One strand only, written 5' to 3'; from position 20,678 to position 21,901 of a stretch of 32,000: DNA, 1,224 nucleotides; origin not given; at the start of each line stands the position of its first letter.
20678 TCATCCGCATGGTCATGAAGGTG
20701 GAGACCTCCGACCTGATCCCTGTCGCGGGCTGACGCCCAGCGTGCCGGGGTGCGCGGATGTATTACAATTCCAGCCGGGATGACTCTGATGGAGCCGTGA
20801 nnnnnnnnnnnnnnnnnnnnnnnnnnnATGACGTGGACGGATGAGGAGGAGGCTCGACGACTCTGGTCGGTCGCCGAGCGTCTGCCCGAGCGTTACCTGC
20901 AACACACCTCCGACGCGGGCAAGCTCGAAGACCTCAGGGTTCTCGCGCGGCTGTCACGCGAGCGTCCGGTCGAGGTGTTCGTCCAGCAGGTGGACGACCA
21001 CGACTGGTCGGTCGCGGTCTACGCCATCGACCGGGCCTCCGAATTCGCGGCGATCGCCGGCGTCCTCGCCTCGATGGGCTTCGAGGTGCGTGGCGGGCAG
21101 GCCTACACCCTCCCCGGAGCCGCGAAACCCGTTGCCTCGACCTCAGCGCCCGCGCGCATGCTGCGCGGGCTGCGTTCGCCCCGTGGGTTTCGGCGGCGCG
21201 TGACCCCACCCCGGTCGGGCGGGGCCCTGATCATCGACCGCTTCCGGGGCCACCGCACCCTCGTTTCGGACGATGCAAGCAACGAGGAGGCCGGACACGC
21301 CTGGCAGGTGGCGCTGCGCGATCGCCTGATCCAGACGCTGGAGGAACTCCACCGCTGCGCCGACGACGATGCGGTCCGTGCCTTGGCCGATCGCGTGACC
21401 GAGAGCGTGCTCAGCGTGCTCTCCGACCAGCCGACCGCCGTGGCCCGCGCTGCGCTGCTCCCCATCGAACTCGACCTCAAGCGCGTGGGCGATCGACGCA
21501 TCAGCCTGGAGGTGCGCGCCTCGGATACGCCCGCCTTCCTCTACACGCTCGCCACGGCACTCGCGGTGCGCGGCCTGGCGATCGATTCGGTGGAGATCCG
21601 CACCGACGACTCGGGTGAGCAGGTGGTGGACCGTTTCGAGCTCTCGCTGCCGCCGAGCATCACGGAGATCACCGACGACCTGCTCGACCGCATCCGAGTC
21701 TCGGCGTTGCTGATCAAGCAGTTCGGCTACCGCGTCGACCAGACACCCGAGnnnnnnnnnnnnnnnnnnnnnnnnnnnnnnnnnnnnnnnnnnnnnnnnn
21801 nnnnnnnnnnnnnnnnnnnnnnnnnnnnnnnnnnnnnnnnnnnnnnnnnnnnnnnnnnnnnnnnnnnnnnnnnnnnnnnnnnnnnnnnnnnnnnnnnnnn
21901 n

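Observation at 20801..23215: Hybrid nitrogen-signalling enzyme: two GlnD-style ACT domains fused in front of a single GlnE nucleotidyltransferase module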

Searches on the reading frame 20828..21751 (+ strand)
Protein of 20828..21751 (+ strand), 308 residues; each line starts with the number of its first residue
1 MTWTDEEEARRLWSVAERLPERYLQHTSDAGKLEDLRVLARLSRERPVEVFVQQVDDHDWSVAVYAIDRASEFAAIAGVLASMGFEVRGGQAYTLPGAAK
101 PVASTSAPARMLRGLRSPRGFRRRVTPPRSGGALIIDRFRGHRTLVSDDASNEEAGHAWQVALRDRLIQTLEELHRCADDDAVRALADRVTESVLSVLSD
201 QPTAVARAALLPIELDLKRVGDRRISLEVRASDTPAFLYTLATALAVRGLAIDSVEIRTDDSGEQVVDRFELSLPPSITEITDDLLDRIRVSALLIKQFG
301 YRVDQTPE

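Call 25: find_related_loci(query=A2, collection=genome_contigs, flank=10000)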
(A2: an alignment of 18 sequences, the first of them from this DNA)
Query A2 (308 aa) in genome_contigs; peptide patterns used: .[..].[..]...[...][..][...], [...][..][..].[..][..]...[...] (x = any residue, [..] = any of these).
600 stretches matched a pattern (row limit reached: there are more); 554 encode a relative of the query (tblastn E <= 1e-3); the best 80 are kept; 80 distinct loci.
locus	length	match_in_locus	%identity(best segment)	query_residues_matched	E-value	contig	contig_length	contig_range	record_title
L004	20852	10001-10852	37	18-308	3e-42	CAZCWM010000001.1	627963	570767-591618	MAG TPA_asm: uncultured Phycisphaeraceae bacterium isolate binchicken_co315_50 genome assembly, contig: NODE_6_length_62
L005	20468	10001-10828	34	17-308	9e-39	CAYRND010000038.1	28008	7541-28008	MAG TPA_asm: uncultured Phycisphaeraceae bacterium isolate SRP141376_co2_242 genome assembly, contig: NODE_3656_length_2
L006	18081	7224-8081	39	18-308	4e-48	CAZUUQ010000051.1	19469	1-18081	MAG TPA_asm: uncultured Phycisphaeraceae bacterium isolate SRP239054_co1_163 genome assembly, contig: NODE_1895_length_1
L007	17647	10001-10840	34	18-308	9e-36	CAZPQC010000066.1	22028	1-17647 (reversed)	MAG TPA_asm: uncultured Spirochaetaceae bacterium isolate binchicken_co34_125 genome assembly, contig: NODE_3640_length_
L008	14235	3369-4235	32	18-308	6e-35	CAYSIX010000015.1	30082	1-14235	MAG TPA_asm: uncultured Phycisphaeraceae bacterium isolate SRP141376_co4_125 genome assembly, contig: NODE_2767_length_3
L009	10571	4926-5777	34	4-308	9e-33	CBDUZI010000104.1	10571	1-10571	MAG TPA_asm: uncultured bacterium isolate SRR22302359_metabat2_40 genome assembly, contig: ERZ25073601.1788, whole genom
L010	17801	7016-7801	37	36-308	1e-32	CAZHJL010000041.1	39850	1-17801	MAG TPA_asm: uncultured Phycisphaeraceae bacterium isolate binchicken_co17_446 genome assembly, contig: NODE_2921_length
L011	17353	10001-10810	34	17-308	4e-32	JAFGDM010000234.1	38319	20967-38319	MAG: Deltaproteobacteria bacterium isolate Zod_Metabat.1176 k87_7429344, whole genome shotgun sequence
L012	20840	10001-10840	33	18-308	4e-32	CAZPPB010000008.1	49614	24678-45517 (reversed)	MAG TPA_asm: uncultured Spirochaetaceae bacterium isolate binchicken_co129_744 genome assembly, contig: NODE_1644_length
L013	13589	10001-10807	34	18-307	4e-31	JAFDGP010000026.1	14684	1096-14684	MAG: Deltaproteobacteria bacterium isolate Meg22_1012_Bin_310 Meg22_1012_Bin_310_scaffold_12335, whole genome shotgun se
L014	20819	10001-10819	35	18-308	4e-31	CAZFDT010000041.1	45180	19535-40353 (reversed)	MAG TPA_asm: uncultured Phycisphaeraceae bacterium isolate binchicken_co350_112 genome assembly, contig: NODE_1204_lengt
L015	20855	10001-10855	31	17-308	2e-30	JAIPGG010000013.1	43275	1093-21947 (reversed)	MAG: Spirochaetales bacterium isolate Tobar15.5-16.5m-G27 Tobar15-5-16-5m-C451, whole genome shotgun sequence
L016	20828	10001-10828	33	18-308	2e-30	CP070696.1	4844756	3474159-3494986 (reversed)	MAG: Spirochaetaceae bacterium isolate bin59 chromosome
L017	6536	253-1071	33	18-308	1e-30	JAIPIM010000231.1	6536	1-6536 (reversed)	MAG: Candidatus Paceibacterota bacterium isolate Tobar13.5m-G74 Tobar13-5m-C12338, whole genome shotgun sequence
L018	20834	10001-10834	33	17-308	3e-30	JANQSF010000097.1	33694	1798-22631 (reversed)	MAG: Phycisphaeraceae bacterium isolate IP29b_bin.9 k99_1867560, whole genome shotgun sequence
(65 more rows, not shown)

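Call 26: search_protein_families(library=pfam, alignment_id=A2, max_evalue=1)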
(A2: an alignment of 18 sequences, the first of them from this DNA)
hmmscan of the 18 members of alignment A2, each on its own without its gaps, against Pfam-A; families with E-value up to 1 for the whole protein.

A. member 1, seq(308 aa): 3 families
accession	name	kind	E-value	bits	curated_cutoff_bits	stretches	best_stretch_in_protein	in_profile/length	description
PF13291.12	ACT_4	-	0.0034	18.5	27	1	225-266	7-48/80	ACT domain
PF01842.31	ACT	-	0.028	14.6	27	1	226-267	2-43/66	ACT domain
PF21077.3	GDH_ACT3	-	0.12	12.5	22.2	0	55-95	12-52/80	Glutamate dehydrogenase, ACT3 domain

B. families by the number of members that match (of 18 scanned): 16 families
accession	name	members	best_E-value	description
PF01842.31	ACT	13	0.00038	ACT domain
PF13291.12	ACT_4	8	0.0013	ACT domain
PF24931.1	ACT_ACR9_3rd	5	0.0048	ACR9-like, ACT-like domain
PF23147.2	GDH2_N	2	0.17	NAD-dependent glutamate dehydrogenase, N-terminal domain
PF22629.2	ACT_AHAS_ss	1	0.0042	AHAS small subunit-like ACT domain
PF13427.11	AadA_C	1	0.024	Aminoglycoside adenylyltransferase, C-terminal domain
PF20044.4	DUF6446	1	0.042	Family of unknown function (DUF6446)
PF21841.1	DUF6900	1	0.044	Family of unknown function (DUF6900)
PF11066.14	DUF2867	1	0.068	Protein of unknown function (DUF2867)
PF13740.12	ACT_6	1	0.095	ACT domain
PF03882.20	KicB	1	0.11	MukF winged-helix domain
PF21077.3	GDH_ACT3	1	0.12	Glutamate dehydrogenase, ACT3 domain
PF01023.25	S_100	1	0.2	S-100/ICaBP type calcium binding domain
PF08125.19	Mannitol_dh_C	1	0.21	Mannitol dehydrogenase C-terminal domain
PF23385.1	Beta-prop_IFT140_2nd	1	0.21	IFT140 second beta-propeller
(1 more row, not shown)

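Call 27: find_homologous_proteins(query=A2, max_evalue=0.001)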
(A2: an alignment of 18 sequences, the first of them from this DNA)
Query A2 (18 sequences): 8000 candidates shared short words with the query, none scored E <= 0.001.

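Call 34: search_protein_representatives(alignment_id=A2)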
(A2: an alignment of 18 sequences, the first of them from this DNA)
Query: 18 sequences, 295 profile positions. Proteins with E-value up to 0.001 (for the whole library): 4278; up to 1e-10: 1470; up to 1e-30: 276. The best 150 are listed.
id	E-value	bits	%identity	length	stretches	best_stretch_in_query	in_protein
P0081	5.3e-108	377.1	-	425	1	15-295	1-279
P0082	1.3e-105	369.3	-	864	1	1-295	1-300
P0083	1.4e-102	359.2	-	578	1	21-295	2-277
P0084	1.1e-100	353.1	-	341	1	1-295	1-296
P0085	2.5e-100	351.9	-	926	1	1-295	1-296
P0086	3.1e-100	351.6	-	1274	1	1-295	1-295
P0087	2.7e-97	342.0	-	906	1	1-295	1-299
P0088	3.2e-96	338.4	-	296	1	2-293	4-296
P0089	1.2e-95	336.6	-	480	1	1-295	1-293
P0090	1.1e-94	333.4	-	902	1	1-295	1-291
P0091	1.7e-93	329.4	-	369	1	3-295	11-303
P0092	1.8e-93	329.4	-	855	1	1-295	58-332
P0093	6.7e-93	327.5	-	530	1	2-295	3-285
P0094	2.8e-92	325.5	-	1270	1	1-295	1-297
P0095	4.8e-92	324.7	-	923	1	2-294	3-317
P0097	3.8e-91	321.7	-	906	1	2-295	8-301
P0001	6.2e-85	301.4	-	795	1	10-295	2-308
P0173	5.9e-59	216.1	-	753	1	6-295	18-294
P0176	5.0e-58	213.0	-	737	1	6-295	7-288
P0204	1.1e-50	189.0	-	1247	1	19-294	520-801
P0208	9.2e-50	185.9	-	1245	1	14-294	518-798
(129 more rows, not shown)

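Call 44: predict_structure(alignment_id=A2)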
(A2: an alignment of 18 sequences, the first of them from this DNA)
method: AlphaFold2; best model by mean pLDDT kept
length: 308 residues; sequences in the alignment: 18
mean_pLDDT: 82.3   pTM: 0.82
mean pLDDT of the five models: 82.3, 81.1, 80.8, 79.8, 79.2
residues with pLDDT >= 90: 158; 70-90: 87; 50-70: 28; < 50: 35
segments of 3 or more residues with pLDDT < 50: 101-130
pLDDT, mean of each block of 10 residues (from residue 1): 72 88 89 93 94 92 95 95 93 84 43 41 40 88 71 85 98 92 93 87 56 88 93 84 90 94 90 90 91 80 58
secondary structure, 60 per line:
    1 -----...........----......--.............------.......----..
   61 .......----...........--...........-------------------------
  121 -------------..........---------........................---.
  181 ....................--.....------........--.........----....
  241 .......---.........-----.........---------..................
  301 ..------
elements in order: H6-16 H21-26 H29-41 E48-54 E59-67 H72-82 E85-95 E134-143 H153-176 H180-200 H203-207 E214-221 E224-232 H237-247 E251-259 E265-273 H283-302

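Call 48: fold_search(model_id=the predicted structure, library=pdb)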
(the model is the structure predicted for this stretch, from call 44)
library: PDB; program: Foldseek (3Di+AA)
matches with E <= 10: 1646; with E <= 0.001: 5
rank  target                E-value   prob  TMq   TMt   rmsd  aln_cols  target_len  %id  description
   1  7jsr_B                2.4e-07  1.00  0.21  0.06  24.3       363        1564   13  Crystal structure of the large glutamate dehydrogenase composed of 180 kDa subunits from Mycobacterium smegmatis (released 2021-06-09)
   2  7jsr_A                1.1e-06  1.00  0.22  0.06  23.0       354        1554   16  Crystal structure of the large glutamate dehydrogenase composed of 180 kDa subunits from Mycobacterium smegmatis (released 2021-06-09)
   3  9hv0                  2.4e-05  1.00  0.31  0.10  17.1       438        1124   11  CryoEM map of the large glutamate dehydrogenase composed of 180 kDa subunits from Mycobacterium smegmatis obtained in th (released 2026-01-14)
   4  9hv5                  2.4e-04  1.00  0.32  0.10  17.1       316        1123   11  CryoEM map of the large glutamate dehydrogenase composed of 180 kDa subunits from Mycobacterium smegmatis obtained in th (released 2026-01-14)
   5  9hv6                  3.1e-04  0.99  0.31  0.10  18.9       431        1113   11  CryoEM map of the large glutamate dehydrogenase composed of 180 kDa subunits from Mycobacterium smegmatis obtained in th (released 2026-01-14)
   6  8yqu_C                1.8e-03  0.84  0.22  0.20  25.8       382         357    9  African swine fever virus RNA Polymerase-M1249L complex1 (released 2024-11-06)
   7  7a1d_A                3.1e-03  0.84  0.25  0.08  16.9       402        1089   10  Cryo-EM map of the large glutamate dehydrogenase composed of 180 kDa subunits from Mycobacterium smegmatis (open confo (released 2021-06-09)
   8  8yqt_C                4.1e-03  0.69  0.22  0.20  25.4       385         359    9  African swine fever virus RNA Polymerase-M1249L complex2 (released 2024-11-06)
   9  9c7o_A                8.0e-03  1.00  0.23  0.76   2.6        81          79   15  Crystal Structure of the Maize R ACT-like Domain (released 2025-10-08)
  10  9hux_A                9.0e-03  0.99  0.25  0.08  13.7       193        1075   13  CryoEM map of the large glutamate dehydrogenase composed of 180 kDa subunits from Mycobacterium smegmatis obtained in  (released 2026-01-14)
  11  3l76_A                1.1e-02  0.99  0.31  0.18  14.2       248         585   12  Crystal Structure of Aspartate Kinase from Synechocystis (released 2010-06-09)
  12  8q3b_C                1.8e-02  0.38  0.21  0.19  24.5       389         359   10  The closed state of the ASFV apo-RNA polymerase (released 2024-02-14)
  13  2cve                  2.2e-02  0.25  0.14  0.21  22.4       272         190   14  Crystal structure of a conserved hypothetical protein TT1547 from thermus thermophilus HB8 (released 2005-12-02)
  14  5thg_D                2.2e-02  0.10  0.12  0.12  21.8       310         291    6  Engineered variant of I-OnuI meganuclease targeting the HIV CCR5 gene; harbors 43 point mutations relative to wild-typ (released 2017-05-03)
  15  9ffe                  2.3e-02  0.51  0.24  0.17  15.4       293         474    8  Carbohydrate active oxidoreductases from Phytophthora sojae (released 2025-03-12)
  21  9c7n_D                3.9e-02  1.00  0.23  0.81   2.2        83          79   16  Crystal Structure of the GL3 ACT-like Domain (released 2025-10-08)
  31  9c7n_B                6.0e-02  1.00  0.22  0.74   2.3        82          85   15  Crystal Structure of the GL3 ACT-like Domain (released 2025-10-08)
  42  9c7n_A                8.0e-02  1.00  0.22  0.76   2.5        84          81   14  Crystal Structure of the GL3 ACT-like Domain (released 2025-10-08)
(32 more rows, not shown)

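Call 60: search_protein_families(library=pfam, proteins=[P0204, P0208, P0173, P0176, P0097], max_evalue=0.01)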
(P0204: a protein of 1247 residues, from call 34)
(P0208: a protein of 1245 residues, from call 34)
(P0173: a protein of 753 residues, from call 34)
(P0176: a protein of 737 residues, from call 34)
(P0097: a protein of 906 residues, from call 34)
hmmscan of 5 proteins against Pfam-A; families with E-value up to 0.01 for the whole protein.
P0204 (1247 aa): 6 families
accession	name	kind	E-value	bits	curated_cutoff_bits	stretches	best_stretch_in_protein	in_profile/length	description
PF03710.21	GlnE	-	2.3e-101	338.9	24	2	100-343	3-251/252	Glutamate-ammonia ligase adenylyltransferase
PF08335.16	GlnD_UR_UTase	-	1.6e-43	148.5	21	2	363-503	2-139/141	GlnD PII-uridylyltransferase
PF10335.14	DUF294_C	-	1.2e-07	32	22.5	1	371-457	25-106/145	Putative nucleotidyltransferase substrate binding domain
PF24931.1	ACT_ACR9_3rd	-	8.2e-07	29.4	27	1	710-784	2-77/98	ACR9-like, ACT-like domain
PF01842.31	ACT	-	8.5e-07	29.1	27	1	721-769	1-51/66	ACT domain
PF03445.19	DUF294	-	1.4e-06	28.6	21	0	200-262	16-79/138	Putative nucleotidyltransferase DUF294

P0208 (1245 aa): 5 families
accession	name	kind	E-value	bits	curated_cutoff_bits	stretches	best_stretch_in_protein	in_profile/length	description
PF03710.21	GlnE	-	4.9e-103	344.3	24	2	109-337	7-251/252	Glutamate-ammonia ligase adenylyltransferase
PF08335.16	GlnD_UR_UTase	-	8.9e-45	152.6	21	2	357-497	2-139/141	GlnD PII-uridylyltransferase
PF24931.1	ACT_ACR9_3rd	-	3e-09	37.3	27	1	707-783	2-79/98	ACR9-like, ACT-like domain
PF01842.31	ACT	-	3.5e-06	27.1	27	1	718-770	1-55/66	ACT domain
PF10335.14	DUF294_C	-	1.3e-05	25.5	22.5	0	1148-1184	59-95/145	Putative nucleotidyltransferase substrate binding domain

P0173 (753 aa): 5 families
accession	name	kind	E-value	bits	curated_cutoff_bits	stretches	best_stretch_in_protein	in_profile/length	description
PF03710.21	GlnE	-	1.4e-44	152.8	24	1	329-576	2-248/252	Glutamate-ammonia ligase adenylyltransferase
PF08335.16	GlnD_UR_UTase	-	9e-18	65.1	21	1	614-739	27-139/141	GlnD PII-uridylyltransferase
PF24931.1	ACT_ACR9_3rd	-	1.8e-05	25.1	27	1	202-277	2-78/98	ACR9-like, ACT-like domain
PF01842.31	ACT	-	3.1e-05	24.1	27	1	213-256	1-42/66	ACT domain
PF21075.3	GDH_ACT1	-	0.0068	16.6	23.7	0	188-243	36-90/144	Glutamate dehydrogenase, ACT1 domain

P0176 (737 aa): 3 families
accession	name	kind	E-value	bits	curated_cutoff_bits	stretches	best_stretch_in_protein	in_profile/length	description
PF03710.21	GlnE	-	3.2e-38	132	24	1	320-565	2-248/252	Glutamate-ammonia ligase adenylyltransferase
PF08335.16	GlnD_UR_UTase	-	5.2e-17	62.6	21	1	588-729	7-138/141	GlnD PII-uridylyltransferase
PF01842.31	ACT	-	0.0022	18.2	27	1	207-257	1-53/66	ACT domain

P0097 (906 aa): 3 families
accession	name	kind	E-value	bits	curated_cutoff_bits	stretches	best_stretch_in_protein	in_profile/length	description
PF03710.21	GlnE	-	6.4e-44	150.7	24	1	336-584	2-250/252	Glutamate-ammonia ligase adenylyltransferase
PF08335.16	GlnD_UR_UTase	-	1.4e-17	64.5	21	1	628-755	24-136/141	GlnD PII-uridylyltransferase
PF01842.31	ACT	-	0.002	18.3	27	0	222-281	3-60/66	ACT domain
